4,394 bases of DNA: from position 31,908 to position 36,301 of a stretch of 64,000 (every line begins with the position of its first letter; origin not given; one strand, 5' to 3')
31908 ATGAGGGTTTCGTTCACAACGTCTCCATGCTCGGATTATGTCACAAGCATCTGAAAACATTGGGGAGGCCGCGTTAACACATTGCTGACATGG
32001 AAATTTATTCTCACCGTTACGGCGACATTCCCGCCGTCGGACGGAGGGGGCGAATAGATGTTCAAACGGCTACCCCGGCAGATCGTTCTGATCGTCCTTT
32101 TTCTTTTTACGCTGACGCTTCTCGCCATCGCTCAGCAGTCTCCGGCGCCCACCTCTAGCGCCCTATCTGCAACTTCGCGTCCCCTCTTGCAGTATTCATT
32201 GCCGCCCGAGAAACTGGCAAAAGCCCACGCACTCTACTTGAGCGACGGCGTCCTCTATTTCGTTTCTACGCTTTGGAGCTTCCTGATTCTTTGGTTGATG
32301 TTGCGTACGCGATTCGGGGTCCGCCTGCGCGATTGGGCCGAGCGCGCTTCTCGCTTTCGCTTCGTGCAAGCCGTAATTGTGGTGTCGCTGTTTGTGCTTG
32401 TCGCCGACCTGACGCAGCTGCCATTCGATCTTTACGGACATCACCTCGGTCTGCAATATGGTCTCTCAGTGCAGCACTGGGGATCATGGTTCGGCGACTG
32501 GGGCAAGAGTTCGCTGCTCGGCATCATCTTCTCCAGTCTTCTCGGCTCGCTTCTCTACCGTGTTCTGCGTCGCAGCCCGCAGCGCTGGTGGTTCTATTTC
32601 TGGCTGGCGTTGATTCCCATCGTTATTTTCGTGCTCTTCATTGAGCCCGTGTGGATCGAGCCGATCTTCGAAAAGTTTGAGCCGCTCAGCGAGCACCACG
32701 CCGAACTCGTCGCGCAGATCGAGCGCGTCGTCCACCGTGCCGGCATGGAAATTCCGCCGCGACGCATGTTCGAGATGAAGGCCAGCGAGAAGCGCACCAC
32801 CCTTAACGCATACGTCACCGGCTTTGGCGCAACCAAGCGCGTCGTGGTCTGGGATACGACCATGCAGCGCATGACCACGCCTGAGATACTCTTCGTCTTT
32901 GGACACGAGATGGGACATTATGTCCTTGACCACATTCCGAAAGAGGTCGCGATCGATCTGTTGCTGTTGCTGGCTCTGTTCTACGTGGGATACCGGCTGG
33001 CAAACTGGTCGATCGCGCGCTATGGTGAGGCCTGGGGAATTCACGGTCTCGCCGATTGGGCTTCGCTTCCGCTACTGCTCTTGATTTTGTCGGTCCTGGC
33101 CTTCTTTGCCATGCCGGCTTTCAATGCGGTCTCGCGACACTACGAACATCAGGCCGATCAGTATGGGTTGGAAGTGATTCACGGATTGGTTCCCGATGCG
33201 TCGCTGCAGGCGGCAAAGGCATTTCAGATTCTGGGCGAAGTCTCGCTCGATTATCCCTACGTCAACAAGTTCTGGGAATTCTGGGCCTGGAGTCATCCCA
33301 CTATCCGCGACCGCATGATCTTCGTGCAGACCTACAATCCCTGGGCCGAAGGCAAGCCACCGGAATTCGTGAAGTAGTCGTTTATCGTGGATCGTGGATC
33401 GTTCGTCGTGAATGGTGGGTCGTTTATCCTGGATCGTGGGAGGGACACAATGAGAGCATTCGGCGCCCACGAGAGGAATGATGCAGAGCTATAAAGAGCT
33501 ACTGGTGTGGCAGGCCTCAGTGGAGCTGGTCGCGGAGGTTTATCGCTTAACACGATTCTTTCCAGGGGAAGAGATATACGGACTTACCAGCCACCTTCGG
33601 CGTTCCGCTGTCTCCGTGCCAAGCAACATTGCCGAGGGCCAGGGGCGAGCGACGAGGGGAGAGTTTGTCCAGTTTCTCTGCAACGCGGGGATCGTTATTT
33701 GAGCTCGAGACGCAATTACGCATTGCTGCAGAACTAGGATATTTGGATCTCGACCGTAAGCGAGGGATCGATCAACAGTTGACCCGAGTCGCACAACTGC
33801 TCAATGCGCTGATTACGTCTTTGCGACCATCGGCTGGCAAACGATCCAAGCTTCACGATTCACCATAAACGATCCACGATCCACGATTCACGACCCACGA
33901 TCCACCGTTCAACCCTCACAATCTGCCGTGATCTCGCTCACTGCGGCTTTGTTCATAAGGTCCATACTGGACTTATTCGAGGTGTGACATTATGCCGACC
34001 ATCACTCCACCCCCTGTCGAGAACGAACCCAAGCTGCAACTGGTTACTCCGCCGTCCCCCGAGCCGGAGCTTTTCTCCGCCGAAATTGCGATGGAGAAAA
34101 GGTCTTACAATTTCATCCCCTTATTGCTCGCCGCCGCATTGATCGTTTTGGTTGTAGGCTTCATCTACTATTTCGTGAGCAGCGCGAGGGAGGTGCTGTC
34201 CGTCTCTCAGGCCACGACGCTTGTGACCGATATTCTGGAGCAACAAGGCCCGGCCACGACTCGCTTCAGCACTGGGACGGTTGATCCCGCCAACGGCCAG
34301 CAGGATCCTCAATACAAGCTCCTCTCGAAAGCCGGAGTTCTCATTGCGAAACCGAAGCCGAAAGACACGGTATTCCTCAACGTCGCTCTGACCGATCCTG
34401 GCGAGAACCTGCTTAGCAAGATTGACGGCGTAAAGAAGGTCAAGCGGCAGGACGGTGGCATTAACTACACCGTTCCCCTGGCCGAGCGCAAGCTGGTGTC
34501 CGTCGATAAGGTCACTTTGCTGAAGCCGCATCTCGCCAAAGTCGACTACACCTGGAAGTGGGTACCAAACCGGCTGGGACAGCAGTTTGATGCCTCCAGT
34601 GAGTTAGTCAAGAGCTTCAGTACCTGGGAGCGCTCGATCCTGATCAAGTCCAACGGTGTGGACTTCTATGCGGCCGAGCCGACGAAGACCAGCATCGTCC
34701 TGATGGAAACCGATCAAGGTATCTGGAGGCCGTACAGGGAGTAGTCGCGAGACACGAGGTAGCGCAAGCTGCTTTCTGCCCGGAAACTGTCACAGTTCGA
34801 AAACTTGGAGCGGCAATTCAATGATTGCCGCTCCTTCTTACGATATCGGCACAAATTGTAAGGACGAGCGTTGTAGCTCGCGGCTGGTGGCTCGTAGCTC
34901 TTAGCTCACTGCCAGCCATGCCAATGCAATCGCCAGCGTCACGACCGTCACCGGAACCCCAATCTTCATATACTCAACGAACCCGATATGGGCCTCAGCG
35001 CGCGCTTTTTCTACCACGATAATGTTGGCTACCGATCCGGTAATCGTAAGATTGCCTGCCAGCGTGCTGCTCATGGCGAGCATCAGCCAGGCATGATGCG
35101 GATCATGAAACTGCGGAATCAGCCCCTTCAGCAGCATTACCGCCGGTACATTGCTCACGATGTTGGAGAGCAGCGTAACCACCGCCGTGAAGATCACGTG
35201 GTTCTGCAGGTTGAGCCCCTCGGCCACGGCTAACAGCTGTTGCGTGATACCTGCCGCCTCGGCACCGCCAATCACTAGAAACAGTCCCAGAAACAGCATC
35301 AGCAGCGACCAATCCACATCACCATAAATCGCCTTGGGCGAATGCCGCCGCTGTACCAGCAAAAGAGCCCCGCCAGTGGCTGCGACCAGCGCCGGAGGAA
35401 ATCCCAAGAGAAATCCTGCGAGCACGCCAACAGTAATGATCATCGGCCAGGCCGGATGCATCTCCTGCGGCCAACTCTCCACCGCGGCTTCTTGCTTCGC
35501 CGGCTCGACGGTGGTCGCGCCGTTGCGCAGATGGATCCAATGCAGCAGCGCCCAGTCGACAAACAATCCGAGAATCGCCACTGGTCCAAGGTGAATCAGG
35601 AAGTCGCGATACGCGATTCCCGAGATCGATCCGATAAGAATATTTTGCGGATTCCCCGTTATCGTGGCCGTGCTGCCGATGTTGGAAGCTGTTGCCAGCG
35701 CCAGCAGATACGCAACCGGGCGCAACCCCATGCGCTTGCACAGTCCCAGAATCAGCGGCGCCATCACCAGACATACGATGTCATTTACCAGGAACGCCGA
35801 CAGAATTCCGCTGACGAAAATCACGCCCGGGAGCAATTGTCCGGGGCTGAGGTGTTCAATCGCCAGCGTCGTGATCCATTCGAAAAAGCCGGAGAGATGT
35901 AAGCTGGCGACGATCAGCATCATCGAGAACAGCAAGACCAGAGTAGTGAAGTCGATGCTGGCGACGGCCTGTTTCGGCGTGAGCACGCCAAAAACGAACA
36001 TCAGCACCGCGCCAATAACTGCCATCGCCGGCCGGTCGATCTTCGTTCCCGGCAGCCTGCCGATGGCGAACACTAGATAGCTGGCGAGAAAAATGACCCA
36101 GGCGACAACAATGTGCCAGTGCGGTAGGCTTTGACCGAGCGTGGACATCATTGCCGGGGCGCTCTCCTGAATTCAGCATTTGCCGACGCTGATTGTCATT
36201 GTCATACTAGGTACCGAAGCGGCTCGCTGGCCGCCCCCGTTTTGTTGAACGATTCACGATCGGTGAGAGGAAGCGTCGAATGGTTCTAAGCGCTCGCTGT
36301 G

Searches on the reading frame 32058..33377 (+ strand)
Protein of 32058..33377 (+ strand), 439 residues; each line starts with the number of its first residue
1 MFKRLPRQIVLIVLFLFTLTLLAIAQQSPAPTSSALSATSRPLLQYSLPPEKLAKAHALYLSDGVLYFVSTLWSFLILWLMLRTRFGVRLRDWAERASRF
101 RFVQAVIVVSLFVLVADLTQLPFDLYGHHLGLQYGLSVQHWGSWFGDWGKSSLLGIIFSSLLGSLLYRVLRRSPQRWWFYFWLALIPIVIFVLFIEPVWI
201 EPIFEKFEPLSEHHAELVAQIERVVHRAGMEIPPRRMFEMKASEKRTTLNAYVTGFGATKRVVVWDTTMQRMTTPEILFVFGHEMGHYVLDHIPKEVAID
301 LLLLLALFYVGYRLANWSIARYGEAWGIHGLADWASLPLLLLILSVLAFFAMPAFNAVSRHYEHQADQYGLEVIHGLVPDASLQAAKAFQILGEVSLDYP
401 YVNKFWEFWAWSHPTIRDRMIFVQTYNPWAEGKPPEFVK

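Call 76: search_protein_families(library=pfam, proteins=[window:32058-33377:+], max_evalue=0.00001)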
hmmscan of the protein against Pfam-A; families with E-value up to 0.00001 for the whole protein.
window:32058-33377:+ (439 aa): 2 families
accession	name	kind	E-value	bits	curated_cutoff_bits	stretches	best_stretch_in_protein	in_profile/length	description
PF01435.24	Peptidase_M48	-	6.8e-30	104.7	20.3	1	214-422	4-181/186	Peptidase family M48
PF16491.10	Peptidase_M48_N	-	2.1e-22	80.3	27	1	44-206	15-179/179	CAAX prenyl protease N-terminal, five membrane helices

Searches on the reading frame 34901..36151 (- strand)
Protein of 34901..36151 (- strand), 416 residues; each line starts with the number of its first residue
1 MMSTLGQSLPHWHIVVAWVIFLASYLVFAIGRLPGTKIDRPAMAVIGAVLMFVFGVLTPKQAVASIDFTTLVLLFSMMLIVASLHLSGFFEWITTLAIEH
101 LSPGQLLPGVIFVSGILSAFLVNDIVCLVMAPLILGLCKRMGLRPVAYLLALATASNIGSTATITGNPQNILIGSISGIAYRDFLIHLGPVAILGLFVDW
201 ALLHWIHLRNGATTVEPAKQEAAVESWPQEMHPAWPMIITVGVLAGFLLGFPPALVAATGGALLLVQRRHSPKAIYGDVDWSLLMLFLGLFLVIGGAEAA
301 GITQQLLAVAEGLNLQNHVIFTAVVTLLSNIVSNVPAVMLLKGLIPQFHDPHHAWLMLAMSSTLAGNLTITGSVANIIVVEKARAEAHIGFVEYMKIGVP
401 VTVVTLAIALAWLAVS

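Call 76: search_protein_families(library=pfam, proteins=[window:34901-36151:-], max_evalue=0.00001)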
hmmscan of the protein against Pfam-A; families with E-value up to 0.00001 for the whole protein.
window:34901-36151:- (416 aa): 1 family
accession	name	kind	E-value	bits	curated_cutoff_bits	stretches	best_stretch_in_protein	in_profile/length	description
PF03600.22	CitMHS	-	1.9e-66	224.9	31.9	1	28-359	4-334/336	Citrate transporter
